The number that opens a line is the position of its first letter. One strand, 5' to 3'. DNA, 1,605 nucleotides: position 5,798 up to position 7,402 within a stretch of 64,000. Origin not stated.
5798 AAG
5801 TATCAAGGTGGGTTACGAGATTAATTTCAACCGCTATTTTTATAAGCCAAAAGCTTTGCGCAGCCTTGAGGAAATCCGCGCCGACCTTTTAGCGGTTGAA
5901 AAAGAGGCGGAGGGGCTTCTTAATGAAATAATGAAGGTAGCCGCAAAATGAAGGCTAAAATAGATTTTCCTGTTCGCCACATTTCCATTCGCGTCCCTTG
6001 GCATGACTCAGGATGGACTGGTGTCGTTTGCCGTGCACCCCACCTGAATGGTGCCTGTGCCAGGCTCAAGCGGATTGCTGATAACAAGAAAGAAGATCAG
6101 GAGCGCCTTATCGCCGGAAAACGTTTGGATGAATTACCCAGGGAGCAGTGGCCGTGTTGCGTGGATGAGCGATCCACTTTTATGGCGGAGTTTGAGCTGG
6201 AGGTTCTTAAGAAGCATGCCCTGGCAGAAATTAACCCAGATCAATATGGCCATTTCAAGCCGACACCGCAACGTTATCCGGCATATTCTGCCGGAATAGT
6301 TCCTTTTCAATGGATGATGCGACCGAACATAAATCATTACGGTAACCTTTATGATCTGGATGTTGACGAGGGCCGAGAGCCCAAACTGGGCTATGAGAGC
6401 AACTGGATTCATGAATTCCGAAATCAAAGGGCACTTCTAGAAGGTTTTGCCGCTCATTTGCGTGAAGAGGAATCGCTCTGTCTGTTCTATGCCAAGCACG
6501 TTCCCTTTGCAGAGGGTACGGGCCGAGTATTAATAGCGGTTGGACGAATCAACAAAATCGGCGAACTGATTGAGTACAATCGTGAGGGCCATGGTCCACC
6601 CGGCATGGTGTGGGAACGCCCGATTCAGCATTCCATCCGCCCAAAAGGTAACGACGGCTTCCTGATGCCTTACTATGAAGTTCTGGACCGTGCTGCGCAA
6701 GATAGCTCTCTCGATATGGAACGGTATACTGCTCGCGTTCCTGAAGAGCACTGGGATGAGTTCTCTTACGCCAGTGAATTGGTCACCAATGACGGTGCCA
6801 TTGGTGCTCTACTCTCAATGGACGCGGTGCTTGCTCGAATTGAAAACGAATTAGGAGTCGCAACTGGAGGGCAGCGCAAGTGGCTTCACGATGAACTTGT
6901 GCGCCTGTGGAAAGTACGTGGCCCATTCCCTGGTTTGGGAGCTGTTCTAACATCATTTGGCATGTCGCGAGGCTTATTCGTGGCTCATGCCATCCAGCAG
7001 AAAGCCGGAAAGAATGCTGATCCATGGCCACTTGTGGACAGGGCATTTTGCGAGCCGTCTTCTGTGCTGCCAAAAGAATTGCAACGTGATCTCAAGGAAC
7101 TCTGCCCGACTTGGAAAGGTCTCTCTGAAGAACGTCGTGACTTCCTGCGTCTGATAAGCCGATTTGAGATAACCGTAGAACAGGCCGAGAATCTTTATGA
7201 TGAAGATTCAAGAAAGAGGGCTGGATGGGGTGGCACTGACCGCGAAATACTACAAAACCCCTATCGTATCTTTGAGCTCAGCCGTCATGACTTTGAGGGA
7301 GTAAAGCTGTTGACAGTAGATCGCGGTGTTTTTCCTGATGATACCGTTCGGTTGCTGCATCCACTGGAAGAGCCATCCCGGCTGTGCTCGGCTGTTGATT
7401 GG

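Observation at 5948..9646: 1232-aa three-part protein with an unrecognised Cys-rich N-domain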

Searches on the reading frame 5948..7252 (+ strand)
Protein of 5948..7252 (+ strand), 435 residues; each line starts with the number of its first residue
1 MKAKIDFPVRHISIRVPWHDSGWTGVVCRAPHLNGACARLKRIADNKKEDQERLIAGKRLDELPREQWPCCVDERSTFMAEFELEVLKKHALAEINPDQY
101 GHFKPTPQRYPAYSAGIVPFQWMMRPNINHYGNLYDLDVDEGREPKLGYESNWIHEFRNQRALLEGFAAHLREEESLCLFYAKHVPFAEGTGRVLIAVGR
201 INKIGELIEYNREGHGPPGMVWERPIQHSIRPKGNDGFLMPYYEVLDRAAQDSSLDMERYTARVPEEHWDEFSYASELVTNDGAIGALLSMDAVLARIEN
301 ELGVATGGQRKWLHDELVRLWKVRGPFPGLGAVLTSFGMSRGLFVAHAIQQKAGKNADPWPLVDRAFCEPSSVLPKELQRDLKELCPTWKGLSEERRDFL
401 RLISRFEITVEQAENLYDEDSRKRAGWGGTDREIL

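Call 10: find_homologous_proteins(query=window:5948-7252:+, max_evalue=0.001)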
Query seq(435 aa) (435 aa): 146 proteins with E <= 0.001 among 8000 candidates; the best 120 are listed.
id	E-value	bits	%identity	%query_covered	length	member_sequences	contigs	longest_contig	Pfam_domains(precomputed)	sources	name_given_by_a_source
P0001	1.1e-215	735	70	99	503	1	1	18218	-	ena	-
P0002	2.5e-215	734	71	99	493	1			-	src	-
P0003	5.6e-206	703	66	99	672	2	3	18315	-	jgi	jgi:hypothetical protein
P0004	6.4e-205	699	67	97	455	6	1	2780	-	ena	-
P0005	9.0e-201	686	69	99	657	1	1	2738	-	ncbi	-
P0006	1.5e-200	685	64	99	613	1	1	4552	-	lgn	-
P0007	4.5e-200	683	66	100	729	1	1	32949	PF13604.13,PF13245.13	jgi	jgi:hypothetical protein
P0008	7.2e-193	660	71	89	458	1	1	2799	-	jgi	jgi:hypothetical protein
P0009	2.7e-192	658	64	99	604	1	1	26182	-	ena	-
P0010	4.8e-191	654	63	98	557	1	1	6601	-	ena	-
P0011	1.6e-185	635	74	82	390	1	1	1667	-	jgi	jgi:hypothetical protein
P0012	1.2e-184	633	60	99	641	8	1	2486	-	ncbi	-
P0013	4.8e-182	624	70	83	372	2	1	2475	-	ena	-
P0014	1.7e-181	622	67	86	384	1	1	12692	-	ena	-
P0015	1.1e-176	606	64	89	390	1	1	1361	-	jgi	jgi:hypothetical protein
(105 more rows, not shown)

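Call 21: find_related_loci(query=A1, collection=genome_contigs, flank=10000)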
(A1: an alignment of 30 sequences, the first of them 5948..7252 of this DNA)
Query A1 (435 aa) in genome_contigs; peptide patterns used: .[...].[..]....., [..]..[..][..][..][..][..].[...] (x = any residue, [..] = any of these).
599 stretches matched a pattern (row limit reached: there are more); 581 encode a relative of the query (tblastn E <= 1e-3); the best 80 are kept; 80 distinct loci.
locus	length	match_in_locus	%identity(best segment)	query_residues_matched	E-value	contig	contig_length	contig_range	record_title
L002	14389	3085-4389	79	1-435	0e+0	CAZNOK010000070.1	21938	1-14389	MAG TPA_asm: uncultured Verrucomicrobiota bacterium isolate SRP098346_co1_451 genome assembly, contig: NODE_2168_length_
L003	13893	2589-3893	74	1-435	0e+0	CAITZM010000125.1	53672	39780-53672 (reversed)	MAG: uncultured Lentisphaerae bacterium isolate LJ_bin-4696 genome assembly, contig: bin-4696:125/191, whole genome shot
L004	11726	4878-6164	70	7-435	0e+0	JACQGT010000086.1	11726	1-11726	MAG: Chloroflexi bacterium isolate NC_groundwater_1080_Ag_S2p5_60_58 S_2p5_S6_coassembly_k141_324696, whole genome shotg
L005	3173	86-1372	69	7-435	0e+0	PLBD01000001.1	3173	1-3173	MAG: Acidobacteriaceae bacterium isolate bog_257 73.20111000_S1D.39_contig_115911, whole genome shotgun sequence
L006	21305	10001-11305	67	1-435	0e+0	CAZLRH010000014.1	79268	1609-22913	MAG TPA_asm: uncultured Opitutales bacterium isolate binchicken_co54_398 genome assembly, contig: NODE_437_length_79268_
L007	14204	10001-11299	67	3-435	0e+0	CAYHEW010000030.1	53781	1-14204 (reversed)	MAG TPA_asm: uncultured Opitutaceae bacterium isolate ERP119702_co1_190 genome assembly, contig: NODE_488_length_53781_c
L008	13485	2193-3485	68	5-435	0e+0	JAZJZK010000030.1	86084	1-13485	MAG: Gemmatimonadota bacterium isolate ADI_H2L1_1_122_18_3-bin020_1 ADIH2L11_B020_1_000000000030, whole genome shotgun s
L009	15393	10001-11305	70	1-435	0e+0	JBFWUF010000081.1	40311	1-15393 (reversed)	MAG: Blastocatellales bacterium isolate CA_2019_TPBF_64 NODE_5820_length_40311_cov_9.262990_TPBF, whole genome shotgun s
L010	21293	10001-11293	69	5-435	0e+0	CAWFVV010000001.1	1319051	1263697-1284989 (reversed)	MAG: uncultured Alphaproteobacteria bacterium isolate MFD04967.bin.1.195 genome assembly, contig: contig_11051, whole ge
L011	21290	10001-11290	67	6-435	0e+0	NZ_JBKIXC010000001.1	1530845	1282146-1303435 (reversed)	Hydrogenophaga sp. RWCD_12 1, whole genome shotgun sequence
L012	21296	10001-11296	67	5-435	0e+0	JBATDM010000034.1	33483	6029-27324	MAG: Pyrinomonadaceae bacterium isolate MFD10475_ilm_asm_bin22 k127_96061, whole genome shotgun sequence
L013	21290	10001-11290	68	6-435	0e+0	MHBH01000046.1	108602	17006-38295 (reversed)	MAG: Lentisphaerae bacterium GWF2_49_21 gwf2_scaffold_251, whole genome shotgun sequence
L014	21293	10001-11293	67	6-435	0e+0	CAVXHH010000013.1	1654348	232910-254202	MAG: uncultured Acidobacteriaceae bacterium isolate MFD05513.bin.2.82 genome assembly, contig: contig_6301, whole genome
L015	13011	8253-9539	68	7-435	0e+0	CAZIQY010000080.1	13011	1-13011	MAG TPA_asm: uncultured Syntrophaceae bacterium isolate SRP098346_co1_212 genome assembly, contig: NODE_5648_length_1301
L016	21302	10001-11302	66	2-435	0e+0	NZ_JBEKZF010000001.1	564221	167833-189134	MAG: Methanoregula sp. isolate SPRUCE 692 SPRUCE_692_1, whole genome shotgun sequence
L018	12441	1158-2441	69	8-435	0e+0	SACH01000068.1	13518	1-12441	MAG: Gammaproteobacteria bacterium isolate INTA.CYC.166 contig-100_3882, whole genome shotgun sequence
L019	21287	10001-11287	67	7-435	0e+0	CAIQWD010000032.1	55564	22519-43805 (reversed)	MAG: uncultured delta proteobacterium isolate AM-2014_bin-3649 genome assembly, contig: bin-3649:032/117, whole genome s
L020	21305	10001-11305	69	1-435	0e+0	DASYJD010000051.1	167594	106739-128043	MAG TPA_asm: Thermoanaerobaculia bacterium isolate SMAG_U4286 k141_2572827, whole genome shotgun sequence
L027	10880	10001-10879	71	5-297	4e-145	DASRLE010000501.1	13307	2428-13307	MAG TPA_asm: Candidatus Saccharimonadales bacterium isolate SMAG_U10180 k141_266083, whole genome shotgun sequence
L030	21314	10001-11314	48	5-435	3e-135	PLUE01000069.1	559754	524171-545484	MAG: Gammaproteobacteria bacterium isolate bog_1223 73.20120700_S1D.105_contig_8334, whole genome shotgun sequence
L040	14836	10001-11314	47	5-435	1e-131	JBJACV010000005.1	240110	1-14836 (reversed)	MAG: Nitrospira sp. isolate RAS-S14-bin2 k141_689944_length_240110_cov_30.9141, whole genome shotgun sequence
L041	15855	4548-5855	47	7-435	1e-131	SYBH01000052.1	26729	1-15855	MAG: Actinomycetota bacterium isolate F1-20-MAGs160 F1-20__c214239, whole genome shotgun sequence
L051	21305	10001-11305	48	8-435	3e-129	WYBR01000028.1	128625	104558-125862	MAG: Vicinamibacteraceae bacterium isolate PLA1 k127_117519, whole genome shotgun sequence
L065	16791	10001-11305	47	8-435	6e-126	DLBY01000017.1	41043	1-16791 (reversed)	MAG TPA_asm: Phycisphaerales bacterium UBA7812 UBA7812_contig_41397, whole genome shotgun sequence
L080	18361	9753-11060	45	7-435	8e-124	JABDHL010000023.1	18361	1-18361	MAG: Chlorobiaceae bacterium isolate Oct13_Bin_1 GSB_B_Oct13_Bin_1_000000000023, whole genome shotgun sequence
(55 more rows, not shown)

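Call 22: predict_structure(alignment_id=A1)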
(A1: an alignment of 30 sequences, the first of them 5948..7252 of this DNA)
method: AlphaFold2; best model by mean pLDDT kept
length: 435 residues; sequences in the alignment: 30
mean_pLDDT: 89.9   pTM: 0.83
mean pLDDT of the five models: 89.9, 88.4, 87.9, 87.8, 86.4
residues with pLDDT >= 90: 272; 70-90: 157; 50-70: 3; < 50: 3
segments of 3 or more residues with pLDDT < 50: 1-3
pLDDT, mean of each block of 10 residues (from residue 1): 66 93 91 82 89 94 93 92 94 88 95 96 93 88 88 92 95 96 85 91 96 90 96 90 92 91 91 93 93 96 94 89 80 88 84 84 93 86 90 91 86 86 86 87
secondary structure, 60 per line:
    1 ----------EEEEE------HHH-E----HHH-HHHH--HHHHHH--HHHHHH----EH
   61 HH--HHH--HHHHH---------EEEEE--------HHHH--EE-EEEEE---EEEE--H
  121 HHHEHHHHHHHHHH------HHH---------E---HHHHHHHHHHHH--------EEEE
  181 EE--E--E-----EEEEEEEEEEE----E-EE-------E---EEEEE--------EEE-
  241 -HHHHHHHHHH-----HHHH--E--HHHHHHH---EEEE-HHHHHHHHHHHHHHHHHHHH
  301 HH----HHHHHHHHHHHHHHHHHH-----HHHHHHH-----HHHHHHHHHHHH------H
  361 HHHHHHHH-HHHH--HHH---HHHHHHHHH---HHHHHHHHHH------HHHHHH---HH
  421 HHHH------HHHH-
elements in order: E11-15 H35-38 H41-46 H49-54 H70-74 E84-88 H97-100 E106-110 E114-117 H120-123 H125-134 H157-168 E177-182 E194-204 E224-228 E237-239 H242-251 H257-260 H266-272 E276-279 H281-302 H307-324 H330-336 H342-353 H360-368 H370-373 H382-390 H394-403 H410-415 H419-424 H431-434

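Call 26: fold_search(model_id=the predicted structure, library=pdb)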
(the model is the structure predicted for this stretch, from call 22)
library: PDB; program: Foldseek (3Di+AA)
matches with E <= 10: 131; with E <= 0.001: 0
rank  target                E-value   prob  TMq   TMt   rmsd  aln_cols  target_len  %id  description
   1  2p5d                  3.0e-01  0.18  0.13  0.32  11.0       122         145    7  Crystal structure of MJECL36 from Methanocaldococcus jannaschii DSM 2661 (released 2007-09-18)
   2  9xpg_D                6.3e-01  0.01  0.05  0.07  21.3       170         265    6  The structure of gp139 protein of phage phikz (released 2026-02-11)
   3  7tbn_B                7.5e-01  0.03  0.10  0.12  18.7       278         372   10  LOV2-DARPIN fusion : D11 (released 2023-07-05)
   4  7tbq_A                8.4e-01  0.04  0.11  0.12  21.9       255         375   11  LOV2-DARPIN fusion : D7 (released 2023-07-05)
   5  1riq                  9.4e-01  0.01  0.10  0.10  22.9       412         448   13  The crystal structure of the catalytic fragment of the alanyl-tRNA synthetase (released 2004-04-06)
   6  7tbn_A                1.1e+00  0.02  0.11  0.12  18.6       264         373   11  LOV2-DARPIN fusion : D11 (released 2023-07-05)
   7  2zzf                  1.1e+00  0.02  0.13  0.10  19.1       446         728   11  Crystal structure of alanyl-tRNA synthetase without oligomerization domain (released 2009-07-21)
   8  5zw0_A                1.1e+00  0.01  0.08  0.09  24.5       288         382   11  Apo-form PigA (released 2018-09-05)
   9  8kg6_F                1.4e+00  0.04  0.11  0.11  20.2       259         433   10  Yeast replisome in state I (released 2023-12-06)
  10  2vak_G                1.4e+00  0.01  0.10  0.10  24.6       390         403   11  Crystal structure of the avian reovirus inner capsid protein sigmaA (released 2008-09-09)
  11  3htz                  1.6e+00  0.01  0.10  0.10  24.1       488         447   11  Crystal Structure of the catalytic fragment of alanyl-tRNA synthetase in complex with L-serine: Re-refined (released 2009-06-30)
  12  5zvj                  1.7e+00  0.02  0.10  0.13  18.2       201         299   12  Crystal structure of HtrA1 from Mycobacterium tuberculosis (released 2018-09-05)
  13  6jcx_D                1.8e+00  0.01  0.08  0.04  21.2       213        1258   12  Mycobacterium tuberculosis transcription initiation complex with ECF sigma factor sigma H and 6nt RNA (released 2019-05-29)
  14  4rm7                  1.9e+00  0.01  0.07  0.07  25.7       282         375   10  The crystal structure of acyl-COA dehydrogenase from Slackia heliotrinireducens DSM 20476 (released 2014-12-24)
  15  5d2d_A                2.0e+00  0.03  0.11  0.17  17.4       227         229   13  Crystal structure of human 14-3-3 zeta in complex with CFTR R-domain peptide pS753-pS768 (released 2016-03-16)
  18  6wj6_D                2.4e+00  0.01  0.06  0.08  21.9       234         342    8  Cryo-EM structure of apo-Photosystem II from Synechocystis sp. PCC 6803 (released 2020-08-26)
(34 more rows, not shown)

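Call 27: search_solved_structures(query=A1, max_evalue=10, show_alignments=2)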
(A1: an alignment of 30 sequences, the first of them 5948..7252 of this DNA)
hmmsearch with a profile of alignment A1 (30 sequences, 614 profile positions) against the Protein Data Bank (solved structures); distinct sequences matched with E-value up to 10: 8.
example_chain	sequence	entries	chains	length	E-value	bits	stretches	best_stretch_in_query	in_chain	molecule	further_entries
8ek4_A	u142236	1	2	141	0.027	16.4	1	287-407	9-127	Ice-binding protein TIP-99a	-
4k1p_A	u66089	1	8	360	0.13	14.1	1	373-472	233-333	NheA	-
6nl3_A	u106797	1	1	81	0.53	12.2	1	353-408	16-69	Cytochrome c oxidase assembly factor 6 homolog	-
6pce_A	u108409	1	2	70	0.54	12.1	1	354-408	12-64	Cytochrome c oxidase assembly factor 6 homolog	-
6pcf_B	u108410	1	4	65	0.6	12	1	353-407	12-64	Cytochrome c oxidase assembly factor 6 homolog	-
9yfx_A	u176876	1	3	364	0.67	11.8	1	384-464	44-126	KrKA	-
9yfy_A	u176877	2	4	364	0.68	11.8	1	384-464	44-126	KrKA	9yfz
8ste_A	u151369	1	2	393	1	11.2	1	382-448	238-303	Solute carrier family 12 member 2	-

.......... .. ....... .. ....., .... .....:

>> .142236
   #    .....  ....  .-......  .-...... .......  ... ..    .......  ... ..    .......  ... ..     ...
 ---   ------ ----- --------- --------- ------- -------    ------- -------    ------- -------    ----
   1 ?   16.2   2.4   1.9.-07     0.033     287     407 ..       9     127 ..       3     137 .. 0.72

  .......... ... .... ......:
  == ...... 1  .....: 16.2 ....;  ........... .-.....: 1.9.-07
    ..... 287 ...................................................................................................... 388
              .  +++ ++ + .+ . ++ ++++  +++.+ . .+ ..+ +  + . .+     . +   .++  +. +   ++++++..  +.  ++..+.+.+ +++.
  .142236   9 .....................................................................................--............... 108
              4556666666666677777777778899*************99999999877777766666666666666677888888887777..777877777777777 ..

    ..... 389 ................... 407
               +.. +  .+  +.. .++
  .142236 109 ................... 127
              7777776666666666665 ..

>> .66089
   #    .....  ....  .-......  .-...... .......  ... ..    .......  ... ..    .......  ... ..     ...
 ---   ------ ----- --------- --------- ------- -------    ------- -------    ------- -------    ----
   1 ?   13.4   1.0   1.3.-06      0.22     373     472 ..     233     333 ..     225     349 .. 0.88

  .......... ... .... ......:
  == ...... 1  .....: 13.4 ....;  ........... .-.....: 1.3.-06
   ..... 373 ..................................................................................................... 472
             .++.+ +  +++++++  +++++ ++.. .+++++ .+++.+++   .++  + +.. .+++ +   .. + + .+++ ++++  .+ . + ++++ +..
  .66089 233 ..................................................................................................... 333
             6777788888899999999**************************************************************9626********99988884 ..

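Call 39: search_protein_families(library=padloc, proteins=[L007:6023-9220:+, L006:13744-15786:+, L006:9223-9975:+, L006:16662-19637:+, L030:6226-9987:+, L040:2303-6235:+, L080:6634-9732:+, L065:6486-9869:+, L051:7809-9500:+, L041:8307-10673:+], max_evalue=0.00001)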
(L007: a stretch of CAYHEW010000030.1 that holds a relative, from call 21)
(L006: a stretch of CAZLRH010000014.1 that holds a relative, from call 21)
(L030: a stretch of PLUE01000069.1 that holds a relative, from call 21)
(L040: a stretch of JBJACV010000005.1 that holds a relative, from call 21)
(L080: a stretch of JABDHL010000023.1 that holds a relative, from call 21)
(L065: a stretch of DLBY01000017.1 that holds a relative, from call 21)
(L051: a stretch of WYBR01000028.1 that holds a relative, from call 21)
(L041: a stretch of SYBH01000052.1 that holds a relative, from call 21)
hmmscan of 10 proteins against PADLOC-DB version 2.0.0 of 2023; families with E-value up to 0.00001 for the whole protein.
L007:6023-9220:+ (1065 aa): 29 families (the best 25 are shown)
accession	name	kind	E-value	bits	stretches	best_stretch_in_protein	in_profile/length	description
PDLC01075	C3a139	-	1e-117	392.8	1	155-1058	159-946/948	HKD+Snf2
PDLC02621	DrmD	-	3.6e-37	126.1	1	550-817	391-639/1040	DrmD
PDLC02623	DrmD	-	5e-32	108.6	1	660-847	510-667/1040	DrmD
PDLC02619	DrmD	-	1.7e-31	107.2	2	628-807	360-539/872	DrmD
PDLC02500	BrxHI|BrxHII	-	4.1e-27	93.1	1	756-813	528-584/933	BrxHI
PDLC03830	ZacC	-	1.4e-24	84.8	2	308-396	230-299/1019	-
PDLC02193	PLD_Helicase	-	2.8e-23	80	1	658-829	667-827/905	-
PDLC00659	HmaA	-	6.9e-23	78.5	1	564-803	396-612/1176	SNF2 helicase / DEAD-box helicase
PDLC02572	DrmA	-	9.7e-23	78.1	1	555-806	393-626/1043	DrmA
PDLC02504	BrxHI|BrxHII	-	1e-21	74.6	1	751-813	530-592/971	BrxHII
PDLC02843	DpdE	-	1.2e-21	74.4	2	252-389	179-301/1091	DpdE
PDLC02632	DrmD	-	1.5e-20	71.3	1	554-808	395-631/662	DrmD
PDLC04556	PDC-M27C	-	5.6e-20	69.3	2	234-291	40-100/892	-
PDLC02840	DpdE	-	1.7e-18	64.3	2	252-388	180-305/1091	DpdE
PDLC02633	DrmD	-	1.7e-17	60.7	1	644-815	488-642/839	DrmD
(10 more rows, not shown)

L006:13744-15786:+ (680 aa): 21 families
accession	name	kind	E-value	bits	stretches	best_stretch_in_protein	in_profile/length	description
PDLC03634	MTase_III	-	2.8e-207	688.5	1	10-679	6-620/621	Type III methyltransferase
PDLC03641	MTase_III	-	1.5e-96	322.5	1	20-560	18-511/657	Type III methyltransferase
PDLC03637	MTase_III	-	1.2e-75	253.1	2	18-264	48-275/513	Type III methyltransferase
PDLC03644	MTase_III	-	1.1e-69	233.6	1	64-487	4-383/542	Type III methyltransferase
PDLC03636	MTase_III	-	7e-46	155.1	2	174-469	93-382/575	Type III methyltransferase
PDLC03640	MTase_III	-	7.8e-44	148.1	2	97-253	42-197/654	Type III methyltransferase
PDLC03642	MTase_III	-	3.3e-42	142.8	3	170-276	132-238/528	Type III methyltransferase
PDLC03635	MTase_III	-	9.4e-34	115.1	2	174-469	265-549/708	Type III methyltransferase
PDLC03639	MTase_III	-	2.5e-27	93.5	2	96-144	85-134/639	Type III methyltransferase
PDLC03354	MTase_II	-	5.9e-27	92.7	1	61-288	24-244/425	Type II methyltransferase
PDLC03300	MTase_II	-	4.1e-26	89.7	1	97-256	10-165/302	Type II methyltransferase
PDLC03638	MTase_III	-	2.3e-25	87.1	2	175-264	429-518/816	Type III methyltransferase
PDLC03646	MTase_III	-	4.8e-25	85.6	3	426-487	763-826/1057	Type III methyltransferase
PDLC03278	MTase_II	-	1.2e-23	82.1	2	164-261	34-128/390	Type II methyltransferase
PDLC03643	MTase_III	-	3.6e-22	77.1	2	181-254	1-74/465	Type III methyltransferase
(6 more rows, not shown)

L006:9223-9975:+ (250 aa): 0 families

L006:16662-19637:+ (991 aa): 5 families
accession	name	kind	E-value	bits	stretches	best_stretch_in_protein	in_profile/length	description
PDLC03647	REase_III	-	0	1297.4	1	1-989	1-984/989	Type III restriction enzyme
PDLC03649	REase_III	-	7.7e-102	339.8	1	1-970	3-948/973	Type III restriction enzyme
PDLC03648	REase_III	-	3.5e-07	26.7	1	517-586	314-380/871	Type III restriction enzyme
PDLC03650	REase_III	-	3e-06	23.9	0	512-591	376-453/898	Type III restriction enzyme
PDLC03653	REase_III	-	3.4e-06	23.5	0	505-557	417-469/883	Type III restriction enzyme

L030:6226-9987:+ (1253 aa): 9 families
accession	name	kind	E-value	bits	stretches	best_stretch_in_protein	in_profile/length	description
PDLC03745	Drt1a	-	0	1257.8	1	1-1250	1-1176/1176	DRT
PDLC02171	Drt1a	-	4.2e-125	416.7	2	6-619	11-600/1232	-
PDLC03804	RTasNitrilase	-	5.3e-61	204.8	1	751-1250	14-395/397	DRT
PDLC03780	RT_UG5-nitrilase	-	1.4e-27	94.6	2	971-1224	637-870/907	DRT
PDLC03759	RT_UG21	-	6.4e-10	36.4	1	19-322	7-231/503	DRT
PDLC01607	RT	-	3.8e-07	28.5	1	192-347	33-138/161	"CAS-I,CAS-II,CAS-III,CAS-IV,CAS-V,CAS-VI; acquisition_associated"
PDLC03782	RT_UG6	-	4.5e-07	26.7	1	207-322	107-215/925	DRT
PDLC03774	RT_UG35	-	1.2e-06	25.1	0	274-351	513-574/938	DRT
PDLC03773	RT_UG34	-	2.2e-06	24.9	1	168-323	123-254/512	DRT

L040:2303-6235:+ (1310 aa): 9 families
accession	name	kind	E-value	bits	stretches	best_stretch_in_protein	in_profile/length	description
PDLC03610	REase_MTase_IIG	-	2e-201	669.9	2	599-1117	557-1075/1096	Type IIG restriction enzyme-methyltransferase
PDLC03631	REase_MTase_IIG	-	7.8e-67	224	1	207-1086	156-988/1086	Type IIG restriction enzyme-methyltransferase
PDLC03597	REase_MTase_IIG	-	1.8e-42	143.2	1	432-1018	913-1505/1646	Type IIG restriction enzyme-methyltransferase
PDLC03051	REase_MTase_I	-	2.2e-35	119.2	1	354-1081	845-1536/1591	Type I restriction enzyme-methyltransferase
PDLC03621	REase_MTase_IIG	-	1.6e-25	87.3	2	357-696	287-587/1024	Type IIG restriction enzyme-methyltransferase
PDLC03250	MTase_II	-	7e-09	32.9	0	427-649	186-418/775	Type II methyltransferase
PDLC03025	MTase_I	-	7.7e-09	32.8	0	434-491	185-245/569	Type I methyltransferase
PDLC03021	MTase_I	-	1.3e-08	32.1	0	349-391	141-181/491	Type I methyltransferase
PDLC04134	mad2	-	2e-06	24.9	1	332-620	229-387/492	mads_2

L080:6634-9732:+ (1032 aa): 9 families
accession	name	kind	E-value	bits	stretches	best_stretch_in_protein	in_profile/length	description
PDLC03972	TmtA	-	5.3e-61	205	1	3-783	5-805/1302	-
PDLC03968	TmtA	-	9.1e-52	174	1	27-480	63-509/1486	-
PDLC03966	TmtA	-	9.4e-42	141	1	18-388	22-434/1655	-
PDLC03964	TmtA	-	2.7e-31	106.6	2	166-595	204-608/1538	-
PDLC03965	TmtA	-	1.8e-26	90.5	1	42-592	33-589/1370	-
PDLC03971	TmtA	-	2.9e-18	62.9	2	42-122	57-145/1782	-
PDLC03969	TmtA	-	1.9e-14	50.3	1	84-240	89-250/1563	-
PDLC03970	TmtA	-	7.4e-14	48.6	1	42-112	65-133/1552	-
PDLC03967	TmtA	-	1.1e-07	28.6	1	43-107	42-109/1063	-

L065:6486-9869:+ (1127 aa): 1 family
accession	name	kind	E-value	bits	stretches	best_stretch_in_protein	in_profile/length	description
PDLC03654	REase_III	-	1.5e-170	567.3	2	358-1116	375-1124/1154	Type III restriction enzyme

L051:7809-9500:+ (563 aa): 0 families

L041:8307-10673:+ (788 aa): 14 families
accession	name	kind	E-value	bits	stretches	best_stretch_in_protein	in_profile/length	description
PDLC03049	REase_I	-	1.9e-216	718.7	1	4-786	11-801/807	Type I restriction enzyme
PDLC03047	REase_I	-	2.5e-34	116.2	1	3-545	198-731/1107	Type I restriction enzyme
PDLC03042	REase_I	-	9.6e-34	114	1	152-535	440-844/1170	Type I restriction enzyme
PDLC02707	PbeA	-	2.9e-26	90.3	1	251-536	352-630/672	PbeA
PDLC03050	REase_I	-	5e-24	83.3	1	580-785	13-212/219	Type I restriction enzyme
PDLC02704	PbeA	-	2.3e-20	70.7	1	283-535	386-643/682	PbeA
PDLC03659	mREase_IV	-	6.1e-20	68.7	1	174-539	237-569/945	Type IV methyl-directed restriction enzyme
PDLC03658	mREase_IV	-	3.7e-14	49.4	1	247-355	307-408/953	Type IV methyl-directed restriction enzyme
PDLC02705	PbeA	-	1.2e-11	41.6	1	283-523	377-620/691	PbeA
PDLC03597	REase_MTase_IIG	-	3.5e-09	32.8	0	246-321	289-370/1646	Type IIG restriction enzyme-methyltransferase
PDLC02706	PbeA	-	6.1e-08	29.7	0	257-357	375-476/722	PbeA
PDLC02703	PbeA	-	2.5e-07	27.7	0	283-524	369-602/626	PbeA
PDLC03960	SngC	-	3.6e-07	27.3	0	392-530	246-370/720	-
PDLC03048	REase_I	-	4.9e-06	22.9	1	284-356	375-451/976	Type I restriction enzyme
